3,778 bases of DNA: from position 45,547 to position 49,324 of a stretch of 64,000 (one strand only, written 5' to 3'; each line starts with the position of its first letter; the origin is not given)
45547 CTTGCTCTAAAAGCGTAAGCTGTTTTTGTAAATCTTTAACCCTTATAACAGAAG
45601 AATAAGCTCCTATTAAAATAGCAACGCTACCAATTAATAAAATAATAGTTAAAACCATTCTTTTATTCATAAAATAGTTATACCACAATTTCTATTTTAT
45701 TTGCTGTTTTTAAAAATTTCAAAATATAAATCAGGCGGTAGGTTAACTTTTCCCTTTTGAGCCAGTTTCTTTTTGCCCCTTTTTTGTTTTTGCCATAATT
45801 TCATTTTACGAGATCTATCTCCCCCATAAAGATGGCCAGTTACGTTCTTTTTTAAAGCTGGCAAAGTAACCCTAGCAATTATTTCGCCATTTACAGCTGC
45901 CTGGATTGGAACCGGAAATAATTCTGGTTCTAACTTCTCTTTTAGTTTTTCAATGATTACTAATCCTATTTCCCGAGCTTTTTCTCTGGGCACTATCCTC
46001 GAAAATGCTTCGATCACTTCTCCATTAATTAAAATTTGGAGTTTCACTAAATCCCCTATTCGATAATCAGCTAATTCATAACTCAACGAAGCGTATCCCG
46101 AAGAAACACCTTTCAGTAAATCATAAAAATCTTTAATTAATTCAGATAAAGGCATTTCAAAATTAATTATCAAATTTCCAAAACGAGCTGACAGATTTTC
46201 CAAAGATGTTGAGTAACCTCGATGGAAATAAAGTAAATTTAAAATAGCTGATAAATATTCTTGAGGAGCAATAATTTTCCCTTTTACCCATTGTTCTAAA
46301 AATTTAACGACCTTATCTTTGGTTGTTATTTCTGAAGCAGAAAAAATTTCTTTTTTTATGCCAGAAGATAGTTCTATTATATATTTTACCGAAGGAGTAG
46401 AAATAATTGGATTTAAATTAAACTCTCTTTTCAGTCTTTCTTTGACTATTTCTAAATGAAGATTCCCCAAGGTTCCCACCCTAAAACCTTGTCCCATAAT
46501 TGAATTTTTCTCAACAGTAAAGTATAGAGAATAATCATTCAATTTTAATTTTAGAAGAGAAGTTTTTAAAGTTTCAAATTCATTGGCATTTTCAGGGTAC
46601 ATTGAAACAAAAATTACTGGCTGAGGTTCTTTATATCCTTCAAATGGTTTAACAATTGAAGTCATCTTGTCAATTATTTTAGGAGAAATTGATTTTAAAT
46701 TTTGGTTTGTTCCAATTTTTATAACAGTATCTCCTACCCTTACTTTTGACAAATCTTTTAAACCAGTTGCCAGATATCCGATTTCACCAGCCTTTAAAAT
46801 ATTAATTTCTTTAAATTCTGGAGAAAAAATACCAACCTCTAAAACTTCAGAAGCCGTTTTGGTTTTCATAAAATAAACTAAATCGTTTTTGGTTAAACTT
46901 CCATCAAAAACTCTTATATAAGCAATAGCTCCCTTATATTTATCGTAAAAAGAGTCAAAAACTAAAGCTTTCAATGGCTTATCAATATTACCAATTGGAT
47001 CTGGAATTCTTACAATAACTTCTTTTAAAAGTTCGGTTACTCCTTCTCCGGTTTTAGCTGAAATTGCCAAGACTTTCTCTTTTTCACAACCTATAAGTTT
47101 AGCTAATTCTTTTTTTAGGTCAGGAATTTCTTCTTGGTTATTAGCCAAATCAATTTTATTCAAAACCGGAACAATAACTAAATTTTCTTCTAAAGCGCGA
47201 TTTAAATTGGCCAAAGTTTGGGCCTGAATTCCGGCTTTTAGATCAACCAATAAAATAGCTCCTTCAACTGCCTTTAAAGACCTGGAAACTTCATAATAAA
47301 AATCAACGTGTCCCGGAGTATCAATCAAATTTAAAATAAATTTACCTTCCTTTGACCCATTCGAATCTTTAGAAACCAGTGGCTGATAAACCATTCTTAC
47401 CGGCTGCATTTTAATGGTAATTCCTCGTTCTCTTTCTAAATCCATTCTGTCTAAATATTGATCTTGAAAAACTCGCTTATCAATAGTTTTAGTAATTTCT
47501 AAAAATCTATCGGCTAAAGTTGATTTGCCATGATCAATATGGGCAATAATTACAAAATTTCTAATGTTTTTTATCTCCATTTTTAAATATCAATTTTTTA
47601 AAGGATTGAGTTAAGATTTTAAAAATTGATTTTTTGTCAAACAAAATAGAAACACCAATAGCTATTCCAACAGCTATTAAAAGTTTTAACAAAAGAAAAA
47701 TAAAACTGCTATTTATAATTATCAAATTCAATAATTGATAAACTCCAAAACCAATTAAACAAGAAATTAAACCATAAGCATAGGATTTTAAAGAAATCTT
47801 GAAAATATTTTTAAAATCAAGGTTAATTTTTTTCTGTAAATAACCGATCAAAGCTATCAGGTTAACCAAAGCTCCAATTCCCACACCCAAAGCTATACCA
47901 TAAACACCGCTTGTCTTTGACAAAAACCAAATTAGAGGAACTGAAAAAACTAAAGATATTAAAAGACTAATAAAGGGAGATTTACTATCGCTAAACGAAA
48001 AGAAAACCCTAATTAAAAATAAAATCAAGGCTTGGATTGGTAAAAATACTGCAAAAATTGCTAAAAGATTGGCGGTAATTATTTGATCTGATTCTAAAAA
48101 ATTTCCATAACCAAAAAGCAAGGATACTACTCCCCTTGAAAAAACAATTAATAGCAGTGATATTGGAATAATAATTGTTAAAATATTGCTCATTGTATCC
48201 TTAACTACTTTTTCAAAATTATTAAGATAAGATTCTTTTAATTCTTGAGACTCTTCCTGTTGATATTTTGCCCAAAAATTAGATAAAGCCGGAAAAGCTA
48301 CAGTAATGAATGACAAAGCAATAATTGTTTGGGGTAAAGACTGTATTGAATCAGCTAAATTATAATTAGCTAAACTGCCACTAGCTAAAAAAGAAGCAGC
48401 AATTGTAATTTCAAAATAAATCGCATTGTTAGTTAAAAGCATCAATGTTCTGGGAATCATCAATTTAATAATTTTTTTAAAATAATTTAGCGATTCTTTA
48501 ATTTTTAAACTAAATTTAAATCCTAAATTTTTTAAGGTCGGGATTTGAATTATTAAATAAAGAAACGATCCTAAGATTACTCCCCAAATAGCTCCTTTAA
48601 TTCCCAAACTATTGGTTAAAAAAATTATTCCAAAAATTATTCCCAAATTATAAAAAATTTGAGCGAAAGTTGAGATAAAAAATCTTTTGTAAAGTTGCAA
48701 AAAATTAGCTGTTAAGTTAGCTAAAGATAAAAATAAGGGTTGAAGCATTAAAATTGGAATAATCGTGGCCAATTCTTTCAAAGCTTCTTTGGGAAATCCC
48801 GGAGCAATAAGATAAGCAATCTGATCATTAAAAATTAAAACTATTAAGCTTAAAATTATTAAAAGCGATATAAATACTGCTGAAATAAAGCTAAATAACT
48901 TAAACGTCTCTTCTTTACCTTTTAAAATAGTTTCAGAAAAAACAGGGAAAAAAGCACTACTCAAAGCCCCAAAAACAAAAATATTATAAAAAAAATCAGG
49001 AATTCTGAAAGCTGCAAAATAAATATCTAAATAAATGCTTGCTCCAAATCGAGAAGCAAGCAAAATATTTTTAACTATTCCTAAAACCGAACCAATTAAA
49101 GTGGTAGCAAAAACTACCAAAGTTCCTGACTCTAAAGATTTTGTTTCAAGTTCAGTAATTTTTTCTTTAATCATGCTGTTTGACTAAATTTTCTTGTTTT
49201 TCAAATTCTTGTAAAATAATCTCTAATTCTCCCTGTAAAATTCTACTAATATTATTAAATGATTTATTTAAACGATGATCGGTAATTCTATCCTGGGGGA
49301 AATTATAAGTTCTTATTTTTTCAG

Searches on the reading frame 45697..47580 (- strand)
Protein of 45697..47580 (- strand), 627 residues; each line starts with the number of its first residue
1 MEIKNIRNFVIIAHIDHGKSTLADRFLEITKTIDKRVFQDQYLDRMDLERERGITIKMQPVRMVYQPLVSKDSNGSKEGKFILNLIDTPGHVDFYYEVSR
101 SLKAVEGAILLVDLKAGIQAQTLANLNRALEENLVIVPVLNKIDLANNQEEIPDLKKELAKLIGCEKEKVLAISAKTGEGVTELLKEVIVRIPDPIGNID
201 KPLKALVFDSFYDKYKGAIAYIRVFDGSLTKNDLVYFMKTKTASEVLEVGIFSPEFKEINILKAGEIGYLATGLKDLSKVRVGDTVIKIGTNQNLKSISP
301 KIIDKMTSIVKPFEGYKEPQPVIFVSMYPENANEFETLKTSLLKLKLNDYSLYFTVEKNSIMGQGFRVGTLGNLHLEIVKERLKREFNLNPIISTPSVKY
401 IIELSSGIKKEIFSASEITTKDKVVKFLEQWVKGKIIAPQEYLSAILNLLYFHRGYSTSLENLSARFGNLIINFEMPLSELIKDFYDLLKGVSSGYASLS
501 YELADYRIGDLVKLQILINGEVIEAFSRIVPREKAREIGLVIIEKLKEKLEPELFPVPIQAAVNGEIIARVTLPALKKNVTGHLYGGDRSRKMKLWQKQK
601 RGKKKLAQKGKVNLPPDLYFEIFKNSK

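Call 15: search_protein_families(library=pfam, proteins=[window:45697-47580:-], max_evalue=0.0001)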
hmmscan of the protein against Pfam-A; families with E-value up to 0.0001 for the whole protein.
window:45697-47580:- (627 aa): 6 families
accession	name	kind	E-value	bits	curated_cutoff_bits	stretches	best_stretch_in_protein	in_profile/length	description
PF00009.33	GTP_EFTU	-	7.6e-50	169.6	26.5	1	4-193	1-187/188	Elongation factor Tu GTP binding domain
PF06421.17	LepA_C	-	3.2e-34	117.7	29.7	1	518-624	1-107/107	GTP-binding protein LepA C-terminus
PF00679.30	EFG_C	-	9e-12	45.3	27.9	1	427-515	2-87/89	Elongation factor G C-terminus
PF03144.31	GTP_EFTU_D2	-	1.2e-10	42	30.3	1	217-286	1-72/73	Elongation factor Tu domain 2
PF14492.12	EFG_III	-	3.5e-10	40.2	27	1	319-391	2-71/75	Elongation Factor G, domain III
PF22042.2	EF-G_D2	-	2.6e-06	27.9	27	1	202-286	1-81/84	Elongation factor G domain 2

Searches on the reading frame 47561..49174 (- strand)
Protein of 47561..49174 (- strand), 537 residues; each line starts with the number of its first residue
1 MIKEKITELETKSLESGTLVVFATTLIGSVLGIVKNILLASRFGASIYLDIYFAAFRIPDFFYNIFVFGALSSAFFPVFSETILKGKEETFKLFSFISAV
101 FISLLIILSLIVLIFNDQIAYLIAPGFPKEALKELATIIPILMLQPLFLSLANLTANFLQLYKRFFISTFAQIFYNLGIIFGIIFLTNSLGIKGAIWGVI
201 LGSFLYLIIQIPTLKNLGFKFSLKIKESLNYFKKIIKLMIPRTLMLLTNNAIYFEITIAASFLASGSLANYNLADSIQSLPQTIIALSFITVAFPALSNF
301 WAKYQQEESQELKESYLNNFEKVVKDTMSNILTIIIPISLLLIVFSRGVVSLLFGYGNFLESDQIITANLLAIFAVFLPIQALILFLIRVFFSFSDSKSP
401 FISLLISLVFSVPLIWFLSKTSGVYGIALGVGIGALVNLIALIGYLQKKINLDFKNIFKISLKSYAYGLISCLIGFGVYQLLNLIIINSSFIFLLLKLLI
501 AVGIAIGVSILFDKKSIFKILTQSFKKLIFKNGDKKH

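Call 15: search_protein_families(library=pfam, proteins=[window:47561-49174:-], max_evalue=0.0001)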
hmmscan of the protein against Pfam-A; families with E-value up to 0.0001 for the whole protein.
window:47561-49174:- (537 aa): 3 families
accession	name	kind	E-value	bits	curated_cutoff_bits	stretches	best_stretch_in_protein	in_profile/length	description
PF03023.19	MurJ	-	1.2e-74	252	27.4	1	40-483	2-434/451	Lipid II flippase MurJ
PF01943.22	Polysacc_synt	-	2.5e-08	34.1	28.2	1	99-300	79-273/274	Polysaccharide biosynthesis protein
PF13440.11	Polysacc_synt_3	-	2.5e-08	33.9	23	1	97-355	47-285/293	Polysaccharide biosynthesis protein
